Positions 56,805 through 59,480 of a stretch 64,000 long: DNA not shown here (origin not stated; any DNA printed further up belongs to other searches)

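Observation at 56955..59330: Single-polypeptide fusion of a pyridine-nucleotide-disulfide/FAD oxidoreductase to a NapH/CcoG-type membrane polyferredoxin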

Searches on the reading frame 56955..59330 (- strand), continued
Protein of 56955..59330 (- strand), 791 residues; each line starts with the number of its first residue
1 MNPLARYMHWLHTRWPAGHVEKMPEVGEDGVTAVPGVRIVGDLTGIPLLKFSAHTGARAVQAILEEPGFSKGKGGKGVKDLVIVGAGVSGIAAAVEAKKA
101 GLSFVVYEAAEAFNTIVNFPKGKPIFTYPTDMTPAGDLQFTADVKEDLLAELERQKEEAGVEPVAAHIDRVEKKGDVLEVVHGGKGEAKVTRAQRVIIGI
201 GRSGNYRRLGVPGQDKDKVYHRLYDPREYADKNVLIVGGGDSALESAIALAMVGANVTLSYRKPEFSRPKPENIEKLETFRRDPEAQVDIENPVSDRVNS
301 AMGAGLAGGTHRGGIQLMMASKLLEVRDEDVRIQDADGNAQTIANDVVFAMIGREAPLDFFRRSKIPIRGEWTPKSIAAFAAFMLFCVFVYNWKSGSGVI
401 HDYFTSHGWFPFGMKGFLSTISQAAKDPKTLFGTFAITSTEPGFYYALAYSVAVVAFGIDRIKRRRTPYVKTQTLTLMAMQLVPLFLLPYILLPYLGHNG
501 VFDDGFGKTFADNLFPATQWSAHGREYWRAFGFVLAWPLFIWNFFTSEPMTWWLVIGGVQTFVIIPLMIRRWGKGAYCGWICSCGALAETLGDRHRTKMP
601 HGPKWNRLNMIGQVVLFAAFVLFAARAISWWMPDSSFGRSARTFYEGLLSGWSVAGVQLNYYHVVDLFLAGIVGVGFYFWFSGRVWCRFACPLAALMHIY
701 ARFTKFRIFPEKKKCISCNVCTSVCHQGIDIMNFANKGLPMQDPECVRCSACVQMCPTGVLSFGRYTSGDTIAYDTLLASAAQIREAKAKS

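Call 12: find_encoding_contigs(protein=P0022, flank=8000, max_places=1)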
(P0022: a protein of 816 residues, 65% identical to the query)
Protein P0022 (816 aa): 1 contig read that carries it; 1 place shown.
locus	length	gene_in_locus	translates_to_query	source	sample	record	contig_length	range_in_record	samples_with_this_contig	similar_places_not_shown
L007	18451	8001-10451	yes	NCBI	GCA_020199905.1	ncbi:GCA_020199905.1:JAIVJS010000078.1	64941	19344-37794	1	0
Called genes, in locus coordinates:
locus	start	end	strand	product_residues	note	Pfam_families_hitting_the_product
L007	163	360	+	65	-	-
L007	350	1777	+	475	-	PF00206:Lyase_1, PF10397:ADSL_C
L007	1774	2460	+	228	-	PF03330:DPBB_1, PF05036:SPOR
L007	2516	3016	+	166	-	-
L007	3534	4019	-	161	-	-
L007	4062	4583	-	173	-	PF01035:DNA_binding_1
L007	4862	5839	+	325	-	PF02423:OCD_Mu_crystall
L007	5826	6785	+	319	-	PF00291:PALP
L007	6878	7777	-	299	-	PF01149:Fapy_DNA_glyco, PF06831:H2TH, PF06827:zf-FPG_IleRS (weak)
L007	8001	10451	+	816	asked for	PF07992:Pyr_redox_2, PF12831:FAD_oxidored (weak), PF13738:Pyr_redox_3, PF00070:Pyr_redox (weak), PF12801:Fer4_5 (weak), PF13237:Fer4_10 (weak), PF12838:Fer4_7 (weak), PF13187:Fer4_9 (weak), +5 more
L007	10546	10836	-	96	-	-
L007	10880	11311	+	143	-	PF07366:SnoaL, PF12680:SnoaL_2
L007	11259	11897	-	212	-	PF00583:Acetyltransf_1, PF13508:Acetyltransf_7, PF13673:Acetyltransf_10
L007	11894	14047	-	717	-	PF00069:Pkinase, PF01636:APH (faint), PF03109:ABC1 (faint), PF07714:PK_Tyr_Ser-Thr, PF13428:TPR_14 (faint), PF14559:TPR_19 (faint)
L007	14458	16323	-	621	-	PF13522:GATase_6, PF13537:GATase_7, PF00733:Asn_synthase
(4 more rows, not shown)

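Call 19: find_related_loci(query=A1, collection=genome_contigs, flank=10000)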
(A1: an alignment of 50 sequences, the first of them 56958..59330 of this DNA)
Query A1 (791 aa) in genome_contigs; peptide patterns used: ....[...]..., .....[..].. (x = any residue, [..] = any of these).
599 stretches matched a pattern (row limit reached: there are more); 549 encode a relative of the query (tblastn E <= 1e-3); the best 80 are kept; 80 distinct loci.
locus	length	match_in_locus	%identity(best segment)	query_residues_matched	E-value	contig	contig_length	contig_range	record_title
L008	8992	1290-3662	91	1-791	0e+0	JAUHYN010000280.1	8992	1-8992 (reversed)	MAG: bacterium isolate 3_bin.68 NODE_9148_length_8992_cov_0.885956, whole genome shotgun sequence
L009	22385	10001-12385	65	1-787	0e+0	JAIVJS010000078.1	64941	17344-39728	MAG: Acidobacteria bacterium isolate MAG7 MTG7_354, whole genome shotgun sequence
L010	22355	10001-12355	66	3-791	0e+0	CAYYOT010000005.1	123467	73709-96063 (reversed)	MAG TPA_asm: uncultured Myxococcales bacterium isolate SRP128890_co1_37 genome assembly, contig: NODE_189_length_123467_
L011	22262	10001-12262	67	2-786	0e+0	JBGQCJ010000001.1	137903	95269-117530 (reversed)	MAG: Verrucomicrobiia bacterium isolate OBJ2_061818_110_42 k141_374960_length_137903_cov_16.0971, whole genome shotgun s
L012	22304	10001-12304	66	7-786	0e+0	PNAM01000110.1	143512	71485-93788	MAG: Myxococcales bacterium isolate palsa_1104 73.20110800_P1D.52_contig_3144, whole genome shotgun sequence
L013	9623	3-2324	65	4-784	0e+0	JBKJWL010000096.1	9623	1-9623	MAG: Thermoanaerobaculia bacterium isolate swi_bin.135 k127_1175695, whole genome shotgun sequence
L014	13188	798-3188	64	1-790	0e+0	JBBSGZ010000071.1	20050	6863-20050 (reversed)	MAG: Thermoanaerobaculia bacterium isolate LS2_sbin.54 LS2_sbin.54_K_89260_L_20050_cov_20.9709, whole genome shotgun seq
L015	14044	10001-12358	63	2-787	0e+0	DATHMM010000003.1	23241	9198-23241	MAG TPA_asm: Candidatus Sulfotelmatobacter sp. isolate SMAG_U12632 k141_1171487, whole genome shotgun sequence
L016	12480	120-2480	61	1-787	0e+0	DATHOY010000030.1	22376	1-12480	MAG TPA_asm: Candidatus Baltobacteraceae bacterium isolate SMAG_U12696 k141_1751125, whole genome shotgun sequence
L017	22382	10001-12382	66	1-787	0e+0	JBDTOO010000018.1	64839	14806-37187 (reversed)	MAG: Acidobacteriota bacterium isolate cluster3_bin.176 NODE_957_length_64839_cov_18.474237, whole genome shotgun sequen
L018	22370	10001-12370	64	1-791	0e+0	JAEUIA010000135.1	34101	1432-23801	MAG: Planctomycetota bacterium isolate new MAG-31 k141_3048388, whole genome shotgun sequence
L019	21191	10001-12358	61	2-787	0e+0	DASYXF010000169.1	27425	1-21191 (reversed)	MAG TPA_asm: Candidatus Acidoferrum sp. isolate SMAG_U6301 k141_162686, whole genome shotgun sequence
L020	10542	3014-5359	63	6-786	0e+0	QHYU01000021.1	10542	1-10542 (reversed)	MAG: Acidobacteria bacterium isolate gp2 AA80 14_0903_12_30cm_scaffold_3340_e_589_curated, whole genome shotgun sequence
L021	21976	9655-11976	65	4-788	0e+0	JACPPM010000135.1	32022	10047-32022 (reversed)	MAG: Acidobacteria bacterium isolate NC_groundwater_627_Ag_B-0.1um_62_56 B_1_S1_Biohub_coassembly_k141_2042014, whole ge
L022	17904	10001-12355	64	1-786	0e+0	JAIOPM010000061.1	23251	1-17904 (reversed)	MAG: Planctomycetota bacterium isolate LakeFargette_0920_ALND_MAG_68_24 LacPavin_0920_ALND_scaffold_785633, whole genome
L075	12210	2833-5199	60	4-788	0e+0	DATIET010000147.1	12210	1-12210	MAG TPA_asm: Thermodesulfobacteriota bacterium isolate SMAG_U16376 k141_124037, whole genome shotgun sequence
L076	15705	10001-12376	60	1-788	0e+0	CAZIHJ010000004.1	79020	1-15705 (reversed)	MAG TPA_asm: uncultured Chitinophagales bacterium isolate SRP287453_co1_97 genome assembly, contig: NODE_421_length_7902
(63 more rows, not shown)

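Call 26: predict_structure(alignment_id=A1)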
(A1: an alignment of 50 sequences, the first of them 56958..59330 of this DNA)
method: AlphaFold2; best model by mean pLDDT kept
length: 791 residues; sequences in the alignment: 50
mean_pLDDT: 73.9   pTM: 0.62
mean pLDDT of the five models: 73.9, 71.5, 68.8, 65.8, 64.4
residues with pLDDT >= 90: 168; 70-90: 334; 50-70: 175; < 50: 114
segments of 3 or more residues with pLDDT < 50: 11-20, 202-208, 300-307, 598-601, 707-767, 770-783
pLDDT, mean of each block of 10 residues (from residue 1): 54 41 69 88 61 87 90 88 90 94 87 62 53 78 76 90 84 91 71 90 46 74 75 89 85 90 74 81 77 53 50 87 89 91 90 61 81 80 85 80 91 92 94 94 89 90 71 83 92 95 93 87 88 72 75 85 81 67 75 54 56 72 84 88 83 72 68 66 58 64 52 37 42 37 41 34 43 40 54 61
secondary structure, 60 per line:
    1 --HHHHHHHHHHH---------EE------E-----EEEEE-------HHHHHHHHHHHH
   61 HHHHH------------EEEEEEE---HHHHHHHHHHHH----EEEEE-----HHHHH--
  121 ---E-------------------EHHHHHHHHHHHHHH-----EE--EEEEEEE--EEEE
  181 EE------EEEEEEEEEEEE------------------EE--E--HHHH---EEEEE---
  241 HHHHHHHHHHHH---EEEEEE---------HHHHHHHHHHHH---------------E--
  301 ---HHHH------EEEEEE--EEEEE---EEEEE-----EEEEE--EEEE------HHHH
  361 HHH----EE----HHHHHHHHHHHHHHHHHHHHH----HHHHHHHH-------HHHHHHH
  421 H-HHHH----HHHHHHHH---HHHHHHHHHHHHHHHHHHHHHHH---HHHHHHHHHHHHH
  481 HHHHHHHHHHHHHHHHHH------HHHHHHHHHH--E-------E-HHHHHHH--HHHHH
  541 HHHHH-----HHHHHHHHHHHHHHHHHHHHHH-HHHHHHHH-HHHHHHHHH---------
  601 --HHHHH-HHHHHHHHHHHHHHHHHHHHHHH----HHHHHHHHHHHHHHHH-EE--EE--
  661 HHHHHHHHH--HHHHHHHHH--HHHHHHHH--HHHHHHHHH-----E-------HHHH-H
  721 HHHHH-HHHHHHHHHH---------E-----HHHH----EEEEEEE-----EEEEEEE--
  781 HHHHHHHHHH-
elements in order (helices of 4 or more, strands of 3 or more residues): H3-13 E37-41 H49-65 E78-84 H88-99 E104-108 H114-118 H145-158 E168-174 E177-182 E189-200 H226-229 E233-237 H241-252 E256-261 H271-282 H304-307 E314-319 E322-326 E330-334 E340-344 E347-350 H357-363 H374-394 H399-406 H414-421 H423-426 H431-438 H442-464 H468-498 H505-514 H527-533 H536-545 H551-572 H574-581 H583-591 H603-607 H609-631 H636-651 H661-669 H672-680 H683-690 H693-701 H715-718 H720-725 H727-736 H752-755 E760-766 E772-778 H781-790

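Call 33: fold_search(model_id=the predicted structure, library=pdb)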
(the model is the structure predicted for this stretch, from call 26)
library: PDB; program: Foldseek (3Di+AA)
matches with E <= 10: 1778; with E <= 0.001: 594
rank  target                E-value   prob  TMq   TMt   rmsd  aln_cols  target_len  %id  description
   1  7a76_C                1.3e-15  1.00  0.22  0.43   7.7       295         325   25  Bacillithiol Disulfide Reductase Bdr (YpdA) from Bacillus cereus (released 2020-12-30)
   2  7a76_A                1.4e-15  1.00  0.23  0.44   7.5       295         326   25  Bacillithiol Disulfide Reductase Bdr (YpdA) from Bacillus cereus (released 2020-12-30)
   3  7a76_D                1.6e-15  1.00  0.23  0.45   7.4       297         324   24  Bacillithiol Disulfide Reductase Bdr (YpdA) from Bacillus cereus (released 2020-12-30)
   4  7a7b_A                4.6e-15  1.00  0.23  0.44   7.5       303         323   22  Bacillithiol Disulfide Reductase Bdr (YpdA) from Staphylococcus aureus (released 2020-12-30)
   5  7apr_B                5.3e-15  1.00  0.23  0.44   7.8       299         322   21  Bacillithiol Disulfide Reductase Bdr (YpdA) from Staphylococcus aureus (released 2020-12-30)
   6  7apr_H                1.8e-14  1.00  0.22  0.43   7.6       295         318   22  Bacillithiol Disulfide Reductase Bdr (YpdA) from Staphylococcus aureus (released 2020-12-30)
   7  3f8p_D                1.9e-13  1.00  0.20  0.44   8.7       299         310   21  Structure of Sulfolobus solfataricus TrxR-B3 (released 2009-01-13)
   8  3r9u_A                2.1e-13  1.00  0.21  0.42   8.2       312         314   19  Thioredoxin-disulfide reductase from Campylobacter jejuni. (released 2011-04-06)
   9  3f8d_B                2.2e-13  1.00  0.20  0.43   8.7       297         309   20  Structure of Sulfolobus solfataricus Thioredoxin reductase Mutant C147A (released 2009-01-13)
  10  2zbw_A                4.5e-13  1.00  0.22  0.42   7.8       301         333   22  Crystal structure of thioredoxin reductase-like protein from Thermus thermophilus HB8 (released 2007-11-13)
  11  3f8p_A                8.8e-13  1.00  0.21  0.46   8.2       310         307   19  Structure of Sulfolobus solfataricus TrxR-B3 (released 2009-01-13)
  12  3f8r_B                1.1e-12  1.00  0.21  0.45   8.5       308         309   20  Crystal structure of Sulfolobus solfataricus Thioredoxin reductase B3 in complex with two NADP molecules (released 2009-01-13)
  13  2zbw_B                1.1e-12  1.00  0.18  0.36  10.0       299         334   22  Crystal structure of thioredoxin reductase-like protein from Thermus thermophilus HB8 (released 2007-11-13)
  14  2q0l_A                1.2e-12  1.00  0.20  0.41   9.6       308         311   19  Helicobacter pylori thioredoxin reductase reduced by sodium dithionite in complex with NADP+ (released 2007-07-03)
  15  3r9u_B                1.5e-12  1.00  0.20  0.40   8.4       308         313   19  Thioredoxin-disulfide reductase from Campylobacter jejuni. (released 2011-04-06)
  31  3ab1_A                1.2e-11  1.00  0.20  0.40   8.5       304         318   21  Crystal Structure of Ferredoxin NADP+ Oxidoreductase (released 2010-11-24)
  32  5twb                  1.3e-11  1.00  0.23  0.45   6.8       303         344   20  Oxidoreductase IruO in the reduced form (released 2017-10-04)
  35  6gas_A                1.6e-11  1.00  0.21  0.43   7.6       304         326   19  Crystal structure of oxidised ferredoxin/flavodoxin NADP+ oxidoreductase 2 (FNR2) from Bacillus cereus (released 2018-09-05)
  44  3ab1_B                3.0e-11  1.00  0.21  0.41   7.7       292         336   22  Crystal Structure of Ferredoxin NADP+ Oxidoreductase (released 2010-11-24)
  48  6gas_B                3.7e-11  1.00  0.20  0.39   7.9       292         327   20  Crystal structure of oxidised ferredoxin/flavodoxin NADP+ oxidoreductase 2 (FNR2) from Bacillus cereus (released 2018-09-05)
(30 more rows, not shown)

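Call 58: search_protein_families(library=ncbifam, proteins=[L076:14303-15055:+, L076:13110-14420:+, L075:516-1865:+], max_evalue=0.00001)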
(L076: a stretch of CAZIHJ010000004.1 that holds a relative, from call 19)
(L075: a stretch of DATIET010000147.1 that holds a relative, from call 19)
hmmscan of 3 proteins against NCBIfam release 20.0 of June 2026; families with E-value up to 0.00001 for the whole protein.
L076:14303-15055:+ (250 aa): 2 families
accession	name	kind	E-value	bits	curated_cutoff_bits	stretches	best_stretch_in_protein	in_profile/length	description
TIGR04282.1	glyco_like_cofC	hypoth_equivalog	6.1e-61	205.5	134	1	44-233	1-188/189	TIGR04282 family arsenosugar biosynthesis glycosyltransferase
TIGR03552.1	F420_cofC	equivalog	1.1e-08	34.9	105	1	54-235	10-185/196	2-phospho-L-lactate guanylyltransferase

L076:13110-14420:+ (436 aa): 0 families

L075:516-1865:+ (449 aa): 0 families
